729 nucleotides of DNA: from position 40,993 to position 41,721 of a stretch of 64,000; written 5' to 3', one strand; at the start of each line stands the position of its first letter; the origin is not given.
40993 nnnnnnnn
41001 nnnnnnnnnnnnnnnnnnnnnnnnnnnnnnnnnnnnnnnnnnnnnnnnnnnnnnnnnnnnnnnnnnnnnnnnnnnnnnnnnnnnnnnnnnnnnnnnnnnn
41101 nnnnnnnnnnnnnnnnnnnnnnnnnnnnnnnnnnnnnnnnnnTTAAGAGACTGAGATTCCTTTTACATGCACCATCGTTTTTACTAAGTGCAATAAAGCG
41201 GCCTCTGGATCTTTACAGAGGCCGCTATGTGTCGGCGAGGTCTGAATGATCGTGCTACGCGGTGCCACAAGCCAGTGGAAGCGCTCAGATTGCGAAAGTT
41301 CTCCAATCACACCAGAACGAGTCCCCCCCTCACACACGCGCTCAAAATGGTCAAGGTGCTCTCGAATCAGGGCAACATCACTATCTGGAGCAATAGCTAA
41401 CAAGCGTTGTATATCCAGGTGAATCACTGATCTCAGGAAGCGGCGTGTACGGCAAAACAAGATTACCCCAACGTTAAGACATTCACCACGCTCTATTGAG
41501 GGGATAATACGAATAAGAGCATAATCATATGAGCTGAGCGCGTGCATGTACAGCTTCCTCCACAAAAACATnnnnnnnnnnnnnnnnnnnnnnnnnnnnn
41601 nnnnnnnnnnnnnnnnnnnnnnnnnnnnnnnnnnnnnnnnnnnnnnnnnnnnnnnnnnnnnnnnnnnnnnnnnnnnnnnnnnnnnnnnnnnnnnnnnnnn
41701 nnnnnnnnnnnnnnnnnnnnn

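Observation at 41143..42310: HipA-like kinase-domain protein overlapping a small DUF3037-like protein: candidate toxin-antitoxin-like or signalling pair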

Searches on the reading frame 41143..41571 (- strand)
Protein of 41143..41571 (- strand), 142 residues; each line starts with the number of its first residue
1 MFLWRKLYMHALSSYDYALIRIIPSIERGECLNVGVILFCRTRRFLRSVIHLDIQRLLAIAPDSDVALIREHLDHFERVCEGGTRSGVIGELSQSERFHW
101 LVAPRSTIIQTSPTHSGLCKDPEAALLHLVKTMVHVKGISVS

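Call 3: search_protein_families(library=pfam, proteins=[window:41143-41571:-], max_evalue=1)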
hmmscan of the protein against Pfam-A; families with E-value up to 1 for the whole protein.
window:41143-41571:- (142 aa): 1 family
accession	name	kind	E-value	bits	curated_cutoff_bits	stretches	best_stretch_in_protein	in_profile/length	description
PF11236.13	DUF3037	-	2.8e-42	144.1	22.6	1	17-134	1-118/118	Protein of unknown function (DUF3037)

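Call 4: search_protein_families(library=ncbifam, proteins=[window:41143-41571:-], max_evalue=1)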
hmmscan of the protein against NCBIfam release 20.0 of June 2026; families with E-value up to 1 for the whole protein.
window:41143-41571:- (142 aa): 0 families

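Call 6: search_protein_families(library=padloc, proteins=[window:41143-41571:-], max_evalue=1)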
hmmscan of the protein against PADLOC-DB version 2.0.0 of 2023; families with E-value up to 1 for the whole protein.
window:41143-41571:- (142 aa): 1 family
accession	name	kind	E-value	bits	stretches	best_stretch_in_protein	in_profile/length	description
PDLC04767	PDC-M66B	-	2.8e-11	41.4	1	13-135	2-129/281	-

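Call 9: search_solved_structures(query=window:41143-41571:-, max_evalue=10)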
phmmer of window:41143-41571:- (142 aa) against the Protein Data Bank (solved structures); distinct sequences matched with E-value up to 10: 1.
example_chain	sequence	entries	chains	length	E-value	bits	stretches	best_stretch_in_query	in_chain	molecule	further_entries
3keb_A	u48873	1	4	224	0.43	13.9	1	11-75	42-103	Probable thiol peroxidase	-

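Call 22: find_homologous_proteins(query=window:41143-41571:-)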
Query window:41143-41571:- (142 aa): 5983 proteins with E <= 0.001 among 6018 candidates; the best 120 are listed.
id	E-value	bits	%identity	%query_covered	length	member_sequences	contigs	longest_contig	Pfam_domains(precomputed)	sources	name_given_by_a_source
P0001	1.7e-82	292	100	94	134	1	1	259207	PF11236.14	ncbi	-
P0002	4.9e-64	232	77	93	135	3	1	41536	PF11236.14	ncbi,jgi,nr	ncbi:MAG TPA: DUF3037 domain-containing protein [Ktedonobacteraceae bacterium]|nr:DUF3037 domain-con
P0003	6.1e-64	232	78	92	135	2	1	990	PF11236.14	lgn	-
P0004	7.9e-64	232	78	93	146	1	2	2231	PF11236.14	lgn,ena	-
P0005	2.6e-63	230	78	92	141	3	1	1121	PF11236.14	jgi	-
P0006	1.4e-62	228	78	92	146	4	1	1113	PF11236.14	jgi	jgi:Protein of unknown function (DUF3037)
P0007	2.9e-62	227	77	93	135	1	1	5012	PF11236.14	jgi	jgi:Protein of unknown function (DUF3037)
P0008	2.5e-60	220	76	92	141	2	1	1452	PF11236.14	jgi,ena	-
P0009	3.6e-60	220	75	92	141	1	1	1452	PF11236.14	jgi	-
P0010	3.6e-60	220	72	94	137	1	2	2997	PF11236.14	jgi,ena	jgi:hypothetical protein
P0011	4.9e-57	210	71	91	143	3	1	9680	PF11236.14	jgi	jgi:Protein of unknown function (DUF3037)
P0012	8.8e-57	209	69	94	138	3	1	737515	PF11236.14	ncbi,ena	-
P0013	4.6e-56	207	67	93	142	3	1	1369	PF11236.14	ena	-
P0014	8.1e-56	206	71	89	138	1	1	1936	PF11236.14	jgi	jgi:hypothetical protein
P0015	3.2e-55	204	74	89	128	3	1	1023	PF11236.14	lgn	-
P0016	3.4e-55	204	71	91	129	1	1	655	PF11236.14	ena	-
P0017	3.9e-55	204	74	89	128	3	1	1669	PF11236.14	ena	-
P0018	4.2e-55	203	70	90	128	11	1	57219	PF11236.14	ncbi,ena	-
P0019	5.4e-55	203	67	93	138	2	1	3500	PF11236.14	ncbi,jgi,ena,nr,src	ncbi:MAG TPA: DUF3037 domain-containing protein [Ktedonobacteraceae bacterium]|nr:DUF3037 domain-con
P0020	6.1e-55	203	67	91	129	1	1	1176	PF11236.14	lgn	-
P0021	1.2e-54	202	70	90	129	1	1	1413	PF11236.14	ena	-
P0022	1.3e-54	202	69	89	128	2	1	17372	PF11236.14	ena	-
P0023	2.0e-54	201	69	89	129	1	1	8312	PF11236.14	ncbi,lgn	-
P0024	2.9e-54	201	67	91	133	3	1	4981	PF11236.14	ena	-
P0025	3.1e-54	201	67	93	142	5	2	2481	PF11236.14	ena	-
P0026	4.5e-54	200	69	89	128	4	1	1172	PF11236.14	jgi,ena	jgi:hypothetical protein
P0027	9.0e-54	199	70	89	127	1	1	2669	PF11236.14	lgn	-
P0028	1.8e-53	198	69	89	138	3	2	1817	PF11236.14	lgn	-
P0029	2.3e-53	198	68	89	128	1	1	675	PF11236.14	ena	-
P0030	4.1e-53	197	68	93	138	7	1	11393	PF11236.14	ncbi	-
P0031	6.6e-53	196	68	89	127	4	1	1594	PF11236.14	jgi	jgi:hypothetical protein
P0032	7.0e-53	196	68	89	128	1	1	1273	PF11236.14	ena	-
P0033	7.4e-53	196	69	89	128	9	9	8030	PF11236.14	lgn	-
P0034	1.2e-52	196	68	89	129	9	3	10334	PF11236.14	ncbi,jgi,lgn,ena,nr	ncbi:MAG TPA: DUF3037 domain-containing protein [Ktedonobacteraceae bacterium]|jgi:DUF3037 family pr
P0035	2.1e-52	195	68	89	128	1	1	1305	PF11236.14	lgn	-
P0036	2.6e-52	194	67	91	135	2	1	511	PF11236.14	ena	-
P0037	3.0e-52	194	67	91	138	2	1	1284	PF11236.14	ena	-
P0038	3.3e-52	194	68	89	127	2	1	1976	PF11236.14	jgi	jgi:hypothetical protein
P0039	3.8e-52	194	66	89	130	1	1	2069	PF11236.14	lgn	-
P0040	4.6e-52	194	66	90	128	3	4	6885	PF11236.14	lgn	-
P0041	4.8e-52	194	67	91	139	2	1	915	PF11236.14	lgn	-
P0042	9.8e-52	193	66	89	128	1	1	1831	PF11236.14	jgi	jgi:hypothetical protein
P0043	1.4e-51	192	65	91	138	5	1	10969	PF11236.14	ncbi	-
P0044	1.6e-51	192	68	89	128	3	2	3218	PF11236.14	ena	-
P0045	1.9e-51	192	67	89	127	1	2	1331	PF11236.14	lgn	-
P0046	2.0e-51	192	68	89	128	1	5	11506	PF11236.14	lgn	-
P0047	2.1e-51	192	68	87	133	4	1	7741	PF11236.14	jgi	jgi:hypothetical protein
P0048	2.2e-51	191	67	89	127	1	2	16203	PF11236.14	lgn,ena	-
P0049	3.1e-51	191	68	90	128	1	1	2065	PF11236.14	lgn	-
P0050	3.2e-51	191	67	89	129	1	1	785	PF11236.14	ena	-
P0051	3.8e-51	191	67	89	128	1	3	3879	PF11236.14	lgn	-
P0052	3.9e-51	191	68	89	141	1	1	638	PF11236.14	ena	-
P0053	3.9e-51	191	65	91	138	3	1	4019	PF11236.14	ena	-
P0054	4.1e-51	191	66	92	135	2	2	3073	PF11236.14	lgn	-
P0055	4.5e-51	190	67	89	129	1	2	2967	PF11236.14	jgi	jgi:hypothetical protein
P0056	4.7e-51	190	67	89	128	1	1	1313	PF11236.14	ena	-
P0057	4.8e-51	190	64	91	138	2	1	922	PF11236.14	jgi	-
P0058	5.4e-51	190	66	92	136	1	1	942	PF11236.14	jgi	jgi:hypothetical protein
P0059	5.5e-51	190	67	89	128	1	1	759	PF11236.14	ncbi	-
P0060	5.8e-51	190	67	89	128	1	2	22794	PF11236.14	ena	-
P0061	6.3e-51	190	67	89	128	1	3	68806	PF11236.14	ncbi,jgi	jgi:hypothetical protein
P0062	6.6e-51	190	66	89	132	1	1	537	PF11236.14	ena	-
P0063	6.9e-51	190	65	89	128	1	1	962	PF11236.14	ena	-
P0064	7.2e-51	190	67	89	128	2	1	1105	PF11236.14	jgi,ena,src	-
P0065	7.2e-51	190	66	91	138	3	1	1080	PF11236.14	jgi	jgi:Protein of unknown function (DUF3037)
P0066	7.6e-51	190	65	89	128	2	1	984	PF11236.14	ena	-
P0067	8.1e-51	190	67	89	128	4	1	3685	PF11236.14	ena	-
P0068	8.8e-51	190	65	89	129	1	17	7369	PF11236.14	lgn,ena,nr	nr:DUF3037 domain-containing protein [Ktedonobacteraceae bacterium]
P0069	1.1e-50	189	66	89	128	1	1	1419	PF11236.14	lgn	-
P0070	1.2e-50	189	67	89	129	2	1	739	PF11236.14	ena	-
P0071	1.2e-50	189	66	90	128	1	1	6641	PF11236.14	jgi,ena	-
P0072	1.4e-50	189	65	89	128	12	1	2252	PF11236.14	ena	-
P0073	1.8e-50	189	65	89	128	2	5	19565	PF11236.14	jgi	jgi:hypothetical protein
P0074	1.9e-50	188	66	89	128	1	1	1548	PF11236.14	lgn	-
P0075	2.0e-50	188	66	89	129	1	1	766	PF11236.14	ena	-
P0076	2.0e-50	188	66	89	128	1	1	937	PF11236.14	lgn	-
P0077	2.1e-50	188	65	89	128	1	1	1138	PF11236.14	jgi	-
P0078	2.2e-50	188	64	89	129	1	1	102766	PF11236.14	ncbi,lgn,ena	-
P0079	2.4e-50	188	67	89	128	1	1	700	PF11236.14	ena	-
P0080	2.4e-50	188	66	89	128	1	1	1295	PF11236.14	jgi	jgi:hypothetical protein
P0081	2.5e-50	188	65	89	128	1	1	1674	PF11236.14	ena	-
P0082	3.0e-50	188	65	89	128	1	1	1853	PF11236.14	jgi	jgi:Protein of unknown function (DUF3037)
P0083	3.1e-50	188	66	89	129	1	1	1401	PF11236.14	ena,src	-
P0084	3.1e-50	188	66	89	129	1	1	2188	PF11236.14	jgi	jgi:hypothetical protein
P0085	3.4e-50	188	65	89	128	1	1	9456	PF11236.14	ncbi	-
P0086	3.5e-50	188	66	89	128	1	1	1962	PF11236.14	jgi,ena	-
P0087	3.5e-50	188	67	89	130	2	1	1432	PF11236.14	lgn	-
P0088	3.7e-50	187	66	89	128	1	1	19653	PF11236.14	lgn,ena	-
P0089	3.7e-50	187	65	91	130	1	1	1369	PF11236.14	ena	-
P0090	3.9e-50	187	65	91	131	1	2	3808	PF11236.14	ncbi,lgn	-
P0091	4.0e-50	187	67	90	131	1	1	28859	PF11236.14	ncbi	-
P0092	4.3e-50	187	64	89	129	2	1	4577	PF11236.14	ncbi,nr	ncbi:MAG: DUF3037 domain-containing protein [Chloroflexota bacterium]|nr:DUF3037 domain-containing p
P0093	4.5e-50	187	65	89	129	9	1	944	PF11236.14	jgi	-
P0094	4.6e-50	187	65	89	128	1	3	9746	PF11236.14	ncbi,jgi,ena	-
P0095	5.1e-50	187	65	89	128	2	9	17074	PF11236.14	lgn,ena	-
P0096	5.2e-50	187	65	89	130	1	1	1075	PF11236.14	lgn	-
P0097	5.4e-50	187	65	89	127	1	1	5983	PF11236.14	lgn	-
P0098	5.6e-50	187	66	89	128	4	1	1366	PF11236.14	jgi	jgi:hypothetical protein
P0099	5.7e-50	187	65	89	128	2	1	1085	PF11236.14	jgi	jgi:DUF3037 family protein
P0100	5.8e-50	187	67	89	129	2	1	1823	PF11236.14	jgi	jgi:hypothetical protein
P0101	5.8e-50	187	67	89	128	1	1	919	PF11236.14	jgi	jgi:Protein of unknown function (DUF3037)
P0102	6.0e-50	187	66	92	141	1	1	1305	PF11236.14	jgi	jgi:hypothetical protein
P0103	6.3e-50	187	67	89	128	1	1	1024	PF11236.14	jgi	jgi:hypothetical protein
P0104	6.4e-50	187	65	89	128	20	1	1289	PF11236.14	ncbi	-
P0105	7.1e-50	187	67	89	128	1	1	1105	PF11236.14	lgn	-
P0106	7.4e-50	187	65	89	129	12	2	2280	PF11236.14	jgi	jgi:hypothetical protein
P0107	7.6e-50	186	66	89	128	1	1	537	PF11236.14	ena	-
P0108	7.9e-50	186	65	89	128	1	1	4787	PF11236.14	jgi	jgi:hypothetical protein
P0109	8.4e-50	186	66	92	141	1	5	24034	PF11236.14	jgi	jgi:hypothetical protein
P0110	8.5e-50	186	66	89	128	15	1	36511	PF11236.14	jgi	jgi:hypothetical protein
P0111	8.6e-50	186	65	89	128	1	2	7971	PF11236.14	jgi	jgi:Protein of unknown function (DUF3037)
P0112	8.7e-50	186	65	90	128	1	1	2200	PF11236.14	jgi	jgi:Protein of unknown function (DUF3037)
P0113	8.9e-50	186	65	89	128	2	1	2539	PF11236.14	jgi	jgi:hypothetical protein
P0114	8.9e-50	186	66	89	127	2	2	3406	PF11236.14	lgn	-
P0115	9.1e-50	186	65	89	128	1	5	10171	PF11236.14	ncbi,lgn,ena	-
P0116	1.0e-49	186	65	89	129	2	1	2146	PF11236.14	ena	-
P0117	1.0e-49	186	66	89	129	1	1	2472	PF11236.14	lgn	-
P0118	1.0e-49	186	67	89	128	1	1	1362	PF11236.14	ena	-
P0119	1.1e-49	186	65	89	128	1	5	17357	PF11236.14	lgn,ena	-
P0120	1.1e-49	186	63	94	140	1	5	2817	PF11236.14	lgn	-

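Call 51: find_homologous_proteins(query=A3)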
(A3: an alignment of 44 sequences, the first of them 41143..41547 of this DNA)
Query A3 (44 sequences) (134 aa, profile of the alignment): 8000 proteins with E <= 0.001 among 8000 candidates; the best 120 are listed.
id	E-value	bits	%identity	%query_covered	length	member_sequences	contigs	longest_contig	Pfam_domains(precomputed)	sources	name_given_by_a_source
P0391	4.1e-59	216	59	90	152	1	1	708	PF11236.14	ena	-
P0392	6.0e-59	216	58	93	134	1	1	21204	PF11236.14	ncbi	ncbi:MAG: hypothetical protein V7641_5554 [Blastocatellia bacterium]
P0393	1.0e-58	215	57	96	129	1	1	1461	PF11236.14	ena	-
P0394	1.2e-58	215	56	94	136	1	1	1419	PF11236.14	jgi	jgi:Protein of unknown function (DUF3037)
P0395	1.3e-58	215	59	90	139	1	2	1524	PF11236.14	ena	-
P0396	2.1e-58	214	58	94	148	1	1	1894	PF11236.14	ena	-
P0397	2.5e-58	214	59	90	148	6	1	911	PF11236.14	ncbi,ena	-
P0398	3.1e-58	213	58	90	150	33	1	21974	PF11236.14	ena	-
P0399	3.2e-58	213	58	93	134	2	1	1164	PF11236.14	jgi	-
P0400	3.2e-58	213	56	90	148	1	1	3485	PF11236.14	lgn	-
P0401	3.4e-58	213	59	94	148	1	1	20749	PF11236.14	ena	-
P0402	3.5e-58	213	57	91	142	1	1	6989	PF11236.14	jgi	-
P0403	3.7e-58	213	55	90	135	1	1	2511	PF11236.14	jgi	jgi:Protein of unknown function (DUF3037)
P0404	4.2e-58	213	58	94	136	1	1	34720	PF11236.14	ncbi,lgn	-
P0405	4.2e-58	213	56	90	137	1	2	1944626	PF11236.14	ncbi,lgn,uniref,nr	ncbi:DUF3037 domain-containing protein [Leptolyngbya sp. GGD]|uniref:DUF3037 domain-containing prote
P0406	4.7e-58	213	60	90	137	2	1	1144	PF11236.14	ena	-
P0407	4.8e-58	213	60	97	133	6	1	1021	PF11236.14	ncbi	-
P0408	5.3e-58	213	58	93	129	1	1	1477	PF11236.14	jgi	-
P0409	5.4e-58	213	52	94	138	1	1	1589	PF11236.14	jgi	jgi:hypothetical protein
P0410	5.6e-58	212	58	97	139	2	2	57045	PF11236.14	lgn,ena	-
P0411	6.0e-58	212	56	96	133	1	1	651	PF11236.14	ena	-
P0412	6.3e-58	212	55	99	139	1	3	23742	PF11236.14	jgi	jgi:hypothetical protein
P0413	6.5e-58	212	58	90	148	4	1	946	PF11236.14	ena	-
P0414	7.0e-58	212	55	91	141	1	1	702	PF11236.14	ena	-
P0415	7.9e-58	212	52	94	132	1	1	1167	PF11236.14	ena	-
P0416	8.1e-58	212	55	97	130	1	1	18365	PF11236.14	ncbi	-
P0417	8.4e-58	212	56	95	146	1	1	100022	PF11236.14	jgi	jgi:Protein of unknown function (DUF3037)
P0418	9.5e-58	212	57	94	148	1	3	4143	PF11236.14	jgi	jgi:hypothetical protein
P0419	9.5e-58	212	57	94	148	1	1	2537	PF11236.14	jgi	jgi:Protein of unknown function (DUF3037)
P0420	9.7e-58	212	56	94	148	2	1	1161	PF11236.14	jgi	jgi:Protein of unknown function (DUF3037)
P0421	1.0e-57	212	56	90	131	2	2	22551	PF11236.14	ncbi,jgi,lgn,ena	-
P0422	1.1e-57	212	61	94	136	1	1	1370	PF11236.14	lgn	-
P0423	1.2e-57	211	60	90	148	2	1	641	PF11236.14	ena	-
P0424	1.3e-57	211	55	94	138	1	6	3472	PF11236.14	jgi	jgi:Protein of unknown function (DUF3037)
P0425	1.3e-57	211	59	90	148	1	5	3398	PF11236.14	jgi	jgi:hypothetical protein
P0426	1.4e-57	211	58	94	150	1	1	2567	PF11236.14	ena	-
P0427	1.7e-57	211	60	94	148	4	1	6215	PF11236.14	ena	-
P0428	2.0e-57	211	57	94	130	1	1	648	PF11236.14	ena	-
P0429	2.5e-57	210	57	94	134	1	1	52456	PF11236.14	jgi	jgi:Protein of unknown function (DUF3037)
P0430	2.6e-57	210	58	97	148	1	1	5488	PF11236.14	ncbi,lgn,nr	ncbi:MAG TPA: DUF3037 domain-containing protein [Blastocatellia bacterium]|nr:DUF3037 domain-contain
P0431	2.7e-57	210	59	94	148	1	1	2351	PF11236.14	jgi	jgi:hypothetical protein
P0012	2.9e-57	210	69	99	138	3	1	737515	PF11236.14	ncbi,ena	-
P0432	3.0e-57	210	57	94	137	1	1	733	PF11236.14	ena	-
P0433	3.1e-57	210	55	96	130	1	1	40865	PF11236.14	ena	-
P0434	4.6e-57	210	56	94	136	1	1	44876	PF11236.14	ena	-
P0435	4.7e-57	209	57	97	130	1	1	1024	PF11236.14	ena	-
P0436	5.1e-57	209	57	94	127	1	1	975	PF11236.14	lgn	-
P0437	5.4e-57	209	56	90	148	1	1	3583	PF11236.14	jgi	jgi:hypothetical protein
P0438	5.5e-57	209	59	90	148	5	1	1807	PF11236.14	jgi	jgi:hypothetical protein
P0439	5.6e-57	209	59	90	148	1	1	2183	PF11236.14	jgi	jgi:hypothetical protein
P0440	5.8e-57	209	56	94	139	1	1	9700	PF11236.14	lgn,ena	-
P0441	6.2e-57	209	56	94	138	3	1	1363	PF11236.14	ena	-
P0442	6.3e-57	209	50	95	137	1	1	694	PF11236.14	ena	-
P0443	6.7e-57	209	62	96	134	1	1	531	PF11236.14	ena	-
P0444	6.8e-57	209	55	96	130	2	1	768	PF11236.14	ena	-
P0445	6.8e-57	209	57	96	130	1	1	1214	PF11236.14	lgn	-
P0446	7.3e-57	209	60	90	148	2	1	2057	PF11236.14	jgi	jgi:hypothetical protein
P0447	7.4e-57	209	58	90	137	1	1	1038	PF11236.14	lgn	-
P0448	7.5e-57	209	58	90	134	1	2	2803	PF11236.14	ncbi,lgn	-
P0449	7.7e-57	209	53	96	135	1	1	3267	PF11236.14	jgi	jgi:hypothetical protein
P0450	8.2e-57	209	58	90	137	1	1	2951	PF11236.14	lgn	-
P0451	9.4e-57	208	55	94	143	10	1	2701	PF11236.14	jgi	jgi:DUF3037 family protein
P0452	1.1e-56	208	55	93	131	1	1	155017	PF11236.14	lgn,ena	-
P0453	1.1e-56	208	61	94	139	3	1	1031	PF11236.14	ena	-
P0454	1.2e-56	208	55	94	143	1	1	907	PF11236.14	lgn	-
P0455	1.2e-56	208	55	94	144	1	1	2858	PF11236.14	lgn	-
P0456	1.3e-56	208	60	90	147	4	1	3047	PF11236.14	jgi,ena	-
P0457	1.4e-56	208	56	94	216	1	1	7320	PF11236.14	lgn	-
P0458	1.4e-56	208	55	96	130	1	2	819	PF11236.14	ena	-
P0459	1.5e-56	208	57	96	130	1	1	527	PF11236.14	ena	-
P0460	1.6e-56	208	55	90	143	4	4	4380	PF11236.14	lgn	-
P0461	1.9e-56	208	56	94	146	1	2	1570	PF11236.14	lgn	-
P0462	2.1e-56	207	52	97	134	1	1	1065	PF11236.14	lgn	-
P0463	2.1e-56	207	55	91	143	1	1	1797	PF11236.14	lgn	-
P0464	2.1e-56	207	55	91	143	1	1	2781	PF11236.14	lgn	-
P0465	2.2e-56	207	53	95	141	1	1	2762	PF11236.14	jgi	jgi:hypothetical protein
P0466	2.3e-56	207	58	95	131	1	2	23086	PF11236.14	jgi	jgi:Protein of unknown function (DUF3037)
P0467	2.3e-56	207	55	96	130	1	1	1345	PF11236.14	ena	-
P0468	2.3e-56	207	54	96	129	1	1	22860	PF11236.14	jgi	jgi:hypothetical protein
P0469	2.4e-56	207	58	95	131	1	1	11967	PF11236.14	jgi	jgi:hypothetical protein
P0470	2.4e-56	207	54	92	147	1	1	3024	PF11236.14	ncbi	-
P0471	2.4e-56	207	56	94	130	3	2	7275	PF11236.14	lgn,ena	-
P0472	2.6e-56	207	56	91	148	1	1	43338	PF11236.14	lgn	-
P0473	2.8e-56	207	57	96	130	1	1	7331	PF11236.14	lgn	-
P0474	2.8e-56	207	59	90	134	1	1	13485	PF11236.14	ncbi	-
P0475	2.9e-56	207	58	90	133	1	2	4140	PF11236.14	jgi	jgi:hypothetical protein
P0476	2.9e-56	207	55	91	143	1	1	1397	PF11236.14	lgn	-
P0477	3.1e-56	207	55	91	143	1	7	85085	PF11236.14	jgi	-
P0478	3.3e-56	207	55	95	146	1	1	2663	PF11236.14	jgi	jgi:hypothetical protein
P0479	3.3e-56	207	57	95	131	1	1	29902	PF11236.14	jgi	jgi:hypothetical protein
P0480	3.4e-56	207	55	90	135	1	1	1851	PF11236.14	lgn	-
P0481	3.4e-56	207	58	95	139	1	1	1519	PF11236.14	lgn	-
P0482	3.4e-56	207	57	91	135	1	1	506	PF11236.14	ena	-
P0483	3.5e-56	207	58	90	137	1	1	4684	PF11236.14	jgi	-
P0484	3.6e-56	207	58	93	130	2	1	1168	PF11236.14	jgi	jgi:hypothetical protein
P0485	3.6e-56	207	58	94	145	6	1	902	PF11236.14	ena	-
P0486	3.6e-56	207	54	96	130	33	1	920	PF11236.14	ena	-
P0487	3.8e-56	207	58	90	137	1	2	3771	PF11236.14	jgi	jgi:hypothetical protein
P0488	3.9e-56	206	57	90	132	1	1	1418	PF11236.14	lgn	-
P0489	4.0e-56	206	51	98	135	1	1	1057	PF11236.14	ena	-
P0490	4.1e-56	206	58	94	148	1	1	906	PF11236.14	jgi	jgi:hypothetical protein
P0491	4.2e-56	206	54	96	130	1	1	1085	PF11236.14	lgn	-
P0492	4.3e-56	206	57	96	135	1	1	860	PF11236.14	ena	-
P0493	5.4e-56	206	56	91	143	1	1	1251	PF11236.14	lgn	-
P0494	5.4e-56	206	56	91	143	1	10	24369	PF11236.14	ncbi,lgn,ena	ncbi:MAG TPA: DUF3037 domain-containing protein [Blastocatellia bacterium]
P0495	5.5e-56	206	56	94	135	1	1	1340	PF11236.14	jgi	-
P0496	5.7e-56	206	56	91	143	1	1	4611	PF11236.14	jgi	-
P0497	5.7e-56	206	56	90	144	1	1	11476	PF11236.14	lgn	-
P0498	5.9e-56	206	57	91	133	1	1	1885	PF11236.14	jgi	jgi:hypothetical protein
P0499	6.0e-56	206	54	95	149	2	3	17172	PF11236.14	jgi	jgi:hypothetical protein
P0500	6.0e-56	206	57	96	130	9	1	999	PF11236.14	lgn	-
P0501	6.1e-56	206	51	94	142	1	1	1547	PF11236.14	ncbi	-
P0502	6.2e-56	206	53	95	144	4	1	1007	PF11236.14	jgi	jgi:Protein of unknown function (DUF3037)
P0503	6.3e-56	206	53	91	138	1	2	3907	PF11236.14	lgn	-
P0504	6.3e-56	206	56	90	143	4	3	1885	PF11236.14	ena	-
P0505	6.5e-56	206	57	96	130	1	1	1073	PF11236.14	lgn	-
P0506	6.7e-56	206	58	93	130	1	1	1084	PF11236.14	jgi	jgi:hypothetical protein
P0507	6.7e-56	206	54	93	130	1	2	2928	PF11236.14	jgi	jgi:hypothetical protein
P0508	7.2e-56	206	52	94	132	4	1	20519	PF11236.14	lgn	-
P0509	7.2e-56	206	55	96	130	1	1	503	PF11236.14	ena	-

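Call 64: predict_structure(alignment_id=A4)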
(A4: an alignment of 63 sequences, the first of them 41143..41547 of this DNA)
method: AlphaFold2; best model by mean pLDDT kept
length: 134 residues; sequences in the alignment: 63
mean_pLDDT: 90.1   pTM: 0.84
mean pLDDT of the five models: 90.1, 89.7, 88.8, 88.6, 88.2
residues with pLDDT >= 90: 108; 70-90: 16; 50-70: 5; < 50: 5
segments of 3 or more residues with pLDDT < 50: 130-134
pLDDT, mean of each block of 10 residues (from residue 1): 87 85 92 97 94 92 94 93 97 88 95 97 82 35
secondary structure, 60 per line:
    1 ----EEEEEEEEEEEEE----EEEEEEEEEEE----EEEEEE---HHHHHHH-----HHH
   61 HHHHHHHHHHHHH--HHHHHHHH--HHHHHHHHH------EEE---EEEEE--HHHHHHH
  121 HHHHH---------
elements in order: E5-17 E22-32 E37-42 H46-52 H58-73 H76-83 H86-94 E101-103 E107-111 H114-125
